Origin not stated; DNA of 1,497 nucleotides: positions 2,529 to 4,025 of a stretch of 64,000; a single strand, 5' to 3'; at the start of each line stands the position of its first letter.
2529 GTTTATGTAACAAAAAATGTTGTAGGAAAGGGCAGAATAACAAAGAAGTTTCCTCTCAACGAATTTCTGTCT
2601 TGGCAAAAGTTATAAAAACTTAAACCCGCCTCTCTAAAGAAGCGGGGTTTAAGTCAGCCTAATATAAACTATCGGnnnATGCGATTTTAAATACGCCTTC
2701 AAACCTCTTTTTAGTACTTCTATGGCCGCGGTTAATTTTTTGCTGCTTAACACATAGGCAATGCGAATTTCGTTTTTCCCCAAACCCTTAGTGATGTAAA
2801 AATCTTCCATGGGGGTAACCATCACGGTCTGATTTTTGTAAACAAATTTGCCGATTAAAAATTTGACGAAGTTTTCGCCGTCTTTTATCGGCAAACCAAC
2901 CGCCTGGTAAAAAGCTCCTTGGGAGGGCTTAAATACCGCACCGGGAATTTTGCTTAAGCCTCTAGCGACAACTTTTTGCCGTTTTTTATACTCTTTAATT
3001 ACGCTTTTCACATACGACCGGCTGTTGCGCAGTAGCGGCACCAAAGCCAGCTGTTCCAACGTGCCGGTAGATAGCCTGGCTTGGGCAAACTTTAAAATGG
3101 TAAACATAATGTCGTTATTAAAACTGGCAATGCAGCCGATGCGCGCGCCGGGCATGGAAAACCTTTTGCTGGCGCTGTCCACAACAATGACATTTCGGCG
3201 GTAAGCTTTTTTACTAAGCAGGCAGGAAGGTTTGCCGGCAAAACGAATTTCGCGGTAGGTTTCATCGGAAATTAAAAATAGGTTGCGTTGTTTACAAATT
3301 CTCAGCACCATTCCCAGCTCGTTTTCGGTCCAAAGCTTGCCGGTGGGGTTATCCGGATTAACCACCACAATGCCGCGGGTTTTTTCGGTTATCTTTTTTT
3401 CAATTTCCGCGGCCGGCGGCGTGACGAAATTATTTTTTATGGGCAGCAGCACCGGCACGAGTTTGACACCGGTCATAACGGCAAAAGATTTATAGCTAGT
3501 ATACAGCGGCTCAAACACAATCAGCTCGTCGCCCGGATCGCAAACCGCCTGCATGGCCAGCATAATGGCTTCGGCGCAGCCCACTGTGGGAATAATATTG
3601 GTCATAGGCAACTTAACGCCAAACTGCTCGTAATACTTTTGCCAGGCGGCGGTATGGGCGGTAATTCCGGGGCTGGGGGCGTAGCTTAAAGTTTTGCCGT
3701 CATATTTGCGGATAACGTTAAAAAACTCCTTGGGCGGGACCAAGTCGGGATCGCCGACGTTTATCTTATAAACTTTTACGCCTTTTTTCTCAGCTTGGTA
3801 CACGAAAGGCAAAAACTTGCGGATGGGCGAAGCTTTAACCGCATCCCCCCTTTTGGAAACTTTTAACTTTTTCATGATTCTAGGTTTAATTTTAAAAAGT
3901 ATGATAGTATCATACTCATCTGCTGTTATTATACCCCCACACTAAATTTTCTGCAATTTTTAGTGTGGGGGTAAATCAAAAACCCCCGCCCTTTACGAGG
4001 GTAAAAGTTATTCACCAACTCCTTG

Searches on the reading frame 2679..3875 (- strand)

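Call 72: search_protein_families(library=pfam, proteins=[window:2679-3875:-], max_evalue=0.00001)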
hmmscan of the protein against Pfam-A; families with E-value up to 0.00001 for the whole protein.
window:2679-3875:- (399 aa): 2 families
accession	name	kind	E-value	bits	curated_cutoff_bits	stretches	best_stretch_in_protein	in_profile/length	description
PF00155.27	Aminotran_1_2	-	3.4e-43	148.7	19.7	1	39-388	7-361/361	Aminotransferase class I and II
PF01041.23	DegT_DnrJ_EryC1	-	1.7e-08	34.5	19.8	1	81-204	29-145/360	DegT/DnrJ/EryC1/StrS aminotransferase family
